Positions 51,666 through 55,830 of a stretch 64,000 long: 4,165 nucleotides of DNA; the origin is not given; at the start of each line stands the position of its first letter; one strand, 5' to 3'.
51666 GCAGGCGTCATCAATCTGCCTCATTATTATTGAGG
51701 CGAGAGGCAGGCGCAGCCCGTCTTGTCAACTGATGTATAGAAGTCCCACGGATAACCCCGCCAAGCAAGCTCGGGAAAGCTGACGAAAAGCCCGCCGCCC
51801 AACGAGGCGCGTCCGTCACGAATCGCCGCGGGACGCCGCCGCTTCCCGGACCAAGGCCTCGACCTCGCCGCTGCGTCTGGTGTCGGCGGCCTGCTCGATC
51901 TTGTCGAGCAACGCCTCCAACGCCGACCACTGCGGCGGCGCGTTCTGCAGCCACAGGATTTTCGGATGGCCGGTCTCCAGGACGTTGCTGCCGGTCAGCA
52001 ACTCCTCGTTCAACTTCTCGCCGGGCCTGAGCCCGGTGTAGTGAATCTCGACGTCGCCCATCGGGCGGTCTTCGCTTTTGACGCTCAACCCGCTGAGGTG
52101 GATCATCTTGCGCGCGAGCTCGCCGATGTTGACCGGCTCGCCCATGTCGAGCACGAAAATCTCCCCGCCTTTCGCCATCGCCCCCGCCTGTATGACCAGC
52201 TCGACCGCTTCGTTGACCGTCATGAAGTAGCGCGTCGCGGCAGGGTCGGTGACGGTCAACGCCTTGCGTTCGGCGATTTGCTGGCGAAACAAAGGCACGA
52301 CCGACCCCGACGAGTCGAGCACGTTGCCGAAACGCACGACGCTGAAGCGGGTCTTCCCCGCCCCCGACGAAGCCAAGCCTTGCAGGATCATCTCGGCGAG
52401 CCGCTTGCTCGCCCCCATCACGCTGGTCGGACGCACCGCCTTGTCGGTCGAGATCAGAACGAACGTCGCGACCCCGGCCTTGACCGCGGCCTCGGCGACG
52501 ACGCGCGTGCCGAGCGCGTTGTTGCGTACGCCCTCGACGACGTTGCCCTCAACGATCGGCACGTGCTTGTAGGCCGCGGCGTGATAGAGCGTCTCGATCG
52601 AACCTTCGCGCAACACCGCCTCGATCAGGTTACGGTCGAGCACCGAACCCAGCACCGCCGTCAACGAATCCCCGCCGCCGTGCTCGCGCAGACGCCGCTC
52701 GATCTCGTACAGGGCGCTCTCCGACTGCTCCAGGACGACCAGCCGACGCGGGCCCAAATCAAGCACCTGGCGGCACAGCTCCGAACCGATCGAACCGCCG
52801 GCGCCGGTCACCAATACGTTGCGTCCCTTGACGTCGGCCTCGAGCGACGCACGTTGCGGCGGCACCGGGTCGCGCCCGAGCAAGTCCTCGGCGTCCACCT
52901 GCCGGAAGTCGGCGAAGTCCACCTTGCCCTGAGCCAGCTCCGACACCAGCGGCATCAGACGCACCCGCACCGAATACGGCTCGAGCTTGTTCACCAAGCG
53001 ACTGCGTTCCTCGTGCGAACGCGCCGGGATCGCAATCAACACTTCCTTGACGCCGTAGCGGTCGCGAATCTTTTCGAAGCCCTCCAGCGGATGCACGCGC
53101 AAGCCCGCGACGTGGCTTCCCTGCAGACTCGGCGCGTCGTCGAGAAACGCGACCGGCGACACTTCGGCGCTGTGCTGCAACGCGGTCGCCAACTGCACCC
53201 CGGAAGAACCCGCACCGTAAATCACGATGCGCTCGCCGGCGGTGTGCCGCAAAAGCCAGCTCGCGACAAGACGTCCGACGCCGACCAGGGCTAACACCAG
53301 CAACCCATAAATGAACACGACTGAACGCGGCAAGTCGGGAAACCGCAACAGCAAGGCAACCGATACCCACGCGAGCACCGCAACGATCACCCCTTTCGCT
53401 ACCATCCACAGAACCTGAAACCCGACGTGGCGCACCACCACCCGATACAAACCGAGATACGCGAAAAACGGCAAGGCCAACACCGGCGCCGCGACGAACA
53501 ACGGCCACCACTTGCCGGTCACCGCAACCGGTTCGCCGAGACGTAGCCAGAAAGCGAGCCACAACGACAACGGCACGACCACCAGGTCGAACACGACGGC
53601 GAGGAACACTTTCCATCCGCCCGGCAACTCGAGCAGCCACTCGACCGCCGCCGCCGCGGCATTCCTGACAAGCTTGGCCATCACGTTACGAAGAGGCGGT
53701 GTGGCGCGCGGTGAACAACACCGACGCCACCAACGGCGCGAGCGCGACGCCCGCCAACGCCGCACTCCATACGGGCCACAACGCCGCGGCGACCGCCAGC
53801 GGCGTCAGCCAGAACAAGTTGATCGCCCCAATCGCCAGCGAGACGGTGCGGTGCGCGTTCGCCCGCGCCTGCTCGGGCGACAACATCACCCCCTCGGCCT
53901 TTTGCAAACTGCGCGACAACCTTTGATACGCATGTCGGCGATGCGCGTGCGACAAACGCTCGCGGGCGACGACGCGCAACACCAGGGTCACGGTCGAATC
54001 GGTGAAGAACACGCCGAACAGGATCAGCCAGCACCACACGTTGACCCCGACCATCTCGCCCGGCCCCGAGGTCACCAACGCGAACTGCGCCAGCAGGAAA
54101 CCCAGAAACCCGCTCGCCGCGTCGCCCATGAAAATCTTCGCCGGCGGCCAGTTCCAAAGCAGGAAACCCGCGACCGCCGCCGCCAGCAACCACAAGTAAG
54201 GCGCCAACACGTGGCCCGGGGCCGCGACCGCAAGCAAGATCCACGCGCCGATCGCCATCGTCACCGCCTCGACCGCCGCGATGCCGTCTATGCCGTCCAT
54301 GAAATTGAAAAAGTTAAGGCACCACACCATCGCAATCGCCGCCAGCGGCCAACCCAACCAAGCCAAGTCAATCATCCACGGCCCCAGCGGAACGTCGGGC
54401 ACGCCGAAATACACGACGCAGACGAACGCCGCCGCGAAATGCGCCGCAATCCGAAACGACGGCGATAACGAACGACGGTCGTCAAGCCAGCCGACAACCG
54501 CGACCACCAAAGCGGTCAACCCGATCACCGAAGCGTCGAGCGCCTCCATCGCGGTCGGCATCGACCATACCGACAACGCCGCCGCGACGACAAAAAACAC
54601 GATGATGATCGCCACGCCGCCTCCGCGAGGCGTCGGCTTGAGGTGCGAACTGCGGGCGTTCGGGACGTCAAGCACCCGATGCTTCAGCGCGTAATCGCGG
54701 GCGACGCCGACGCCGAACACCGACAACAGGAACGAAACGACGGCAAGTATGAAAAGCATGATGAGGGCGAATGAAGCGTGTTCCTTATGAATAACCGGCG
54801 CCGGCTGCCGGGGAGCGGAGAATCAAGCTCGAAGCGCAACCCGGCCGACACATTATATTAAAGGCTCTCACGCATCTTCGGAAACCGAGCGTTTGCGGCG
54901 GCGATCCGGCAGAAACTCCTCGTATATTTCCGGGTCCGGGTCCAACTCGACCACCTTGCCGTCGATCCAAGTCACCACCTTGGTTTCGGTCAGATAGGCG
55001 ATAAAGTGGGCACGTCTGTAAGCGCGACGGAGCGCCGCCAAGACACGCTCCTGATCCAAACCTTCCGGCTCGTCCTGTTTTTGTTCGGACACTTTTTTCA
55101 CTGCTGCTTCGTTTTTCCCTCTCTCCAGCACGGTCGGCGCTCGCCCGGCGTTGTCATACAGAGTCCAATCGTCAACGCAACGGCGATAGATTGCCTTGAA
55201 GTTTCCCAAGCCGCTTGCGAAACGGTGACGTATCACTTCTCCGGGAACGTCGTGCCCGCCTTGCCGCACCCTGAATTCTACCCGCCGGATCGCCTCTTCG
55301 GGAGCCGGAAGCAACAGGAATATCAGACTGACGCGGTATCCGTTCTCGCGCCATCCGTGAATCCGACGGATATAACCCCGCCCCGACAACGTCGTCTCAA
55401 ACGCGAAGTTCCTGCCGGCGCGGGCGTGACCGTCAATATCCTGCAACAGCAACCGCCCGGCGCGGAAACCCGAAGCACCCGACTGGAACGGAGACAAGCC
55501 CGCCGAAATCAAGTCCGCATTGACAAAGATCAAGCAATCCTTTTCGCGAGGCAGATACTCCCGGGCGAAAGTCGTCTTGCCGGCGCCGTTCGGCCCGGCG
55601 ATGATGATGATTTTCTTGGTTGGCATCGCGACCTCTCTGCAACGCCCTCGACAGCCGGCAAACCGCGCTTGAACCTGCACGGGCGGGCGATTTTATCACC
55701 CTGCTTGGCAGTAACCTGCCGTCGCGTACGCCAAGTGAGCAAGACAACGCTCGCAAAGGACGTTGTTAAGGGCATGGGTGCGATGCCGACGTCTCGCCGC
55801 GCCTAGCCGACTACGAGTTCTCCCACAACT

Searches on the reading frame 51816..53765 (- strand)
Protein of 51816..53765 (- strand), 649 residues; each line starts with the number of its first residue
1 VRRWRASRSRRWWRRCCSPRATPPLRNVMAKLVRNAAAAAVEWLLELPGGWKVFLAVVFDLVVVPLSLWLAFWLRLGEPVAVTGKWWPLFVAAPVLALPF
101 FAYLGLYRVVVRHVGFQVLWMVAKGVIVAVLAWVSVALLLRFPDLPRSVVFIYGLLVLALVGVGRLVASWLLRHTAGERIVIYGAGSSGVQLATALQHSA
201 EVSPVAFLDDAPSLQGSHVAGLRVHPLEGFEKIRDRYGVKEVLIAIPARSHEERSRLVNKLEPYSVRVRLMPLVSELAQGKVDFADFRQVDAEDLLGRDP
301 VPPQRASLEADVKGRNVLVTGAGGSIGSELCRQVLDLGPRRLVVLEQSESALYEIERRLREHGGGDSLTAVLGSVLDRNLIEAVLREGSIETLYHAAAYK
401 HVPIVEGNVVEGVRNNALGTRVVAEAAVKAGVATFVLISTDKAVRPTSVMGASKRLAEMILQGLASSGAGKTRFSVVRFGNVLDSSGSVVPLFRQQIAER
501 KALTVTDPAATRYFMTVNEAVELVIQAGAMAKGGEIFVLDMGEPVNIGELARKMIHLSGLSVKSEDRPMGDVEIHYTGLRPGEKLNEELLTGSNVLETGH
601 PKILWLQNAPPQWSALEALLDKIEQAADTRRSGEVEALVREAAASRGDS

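Call 27: search_protein_families(library=pfam, proteins=[window:51816-53765:-], max_evalue=0.00001)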
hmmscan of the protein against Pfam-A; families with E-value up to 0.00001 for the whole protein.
window:51816-53765:- (649 aa): 6 families
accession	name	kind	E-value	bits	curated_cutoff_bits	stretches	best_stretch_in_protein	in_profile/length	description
PF02719.21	Polysacc_synt_2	-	6.4e-111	370.7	20.2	1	317-605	1-290/293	Polysaccharide biosynthesis protein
PF01370.27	Epimerase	-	1.1e-19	71.3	20.9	1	317-537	1-237/240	NAD dependent epimerase/dehydratase family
PF16363.11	GDP_Man_Dehyd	-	7e-14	52.5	27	1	318-565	1-273/332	GDP-mannose 4,6 dehydratase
PF04321.23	RmlD_sub_bind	-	7.9e-11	42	27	1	316-506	2-176/287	RmlD substrate binding domain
PF13727.12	CoA_binding_3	-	1.2e-08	35.7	25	1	104-272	3-175/175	CoA-binding domain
PF01073.25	3Beta_HSD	-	5.4e-07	29.4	22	1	318-447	1-123/280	3-beta hydroxysteroid dehydrogenase/isomerase family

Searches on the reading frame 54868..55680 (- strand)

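Call 29: search_protein_families(library=pfam, proteins=[window:54868-55680:-], max_evalue=0.00001)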
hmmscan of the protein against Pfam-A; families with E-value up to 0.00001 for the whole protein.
window:54868-55680:- (270 aa): 2 families
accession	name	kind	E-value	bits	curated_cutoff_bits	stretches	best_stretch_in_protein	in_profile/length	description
PF13671.12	AAA_33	-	2.1e-09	38.2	27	1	25-151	2-134/143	AAA domain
PF06414.18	Zeta_toxin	-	2.9e-09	37.1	22.3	0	83-179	89-189/199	Zeta toxin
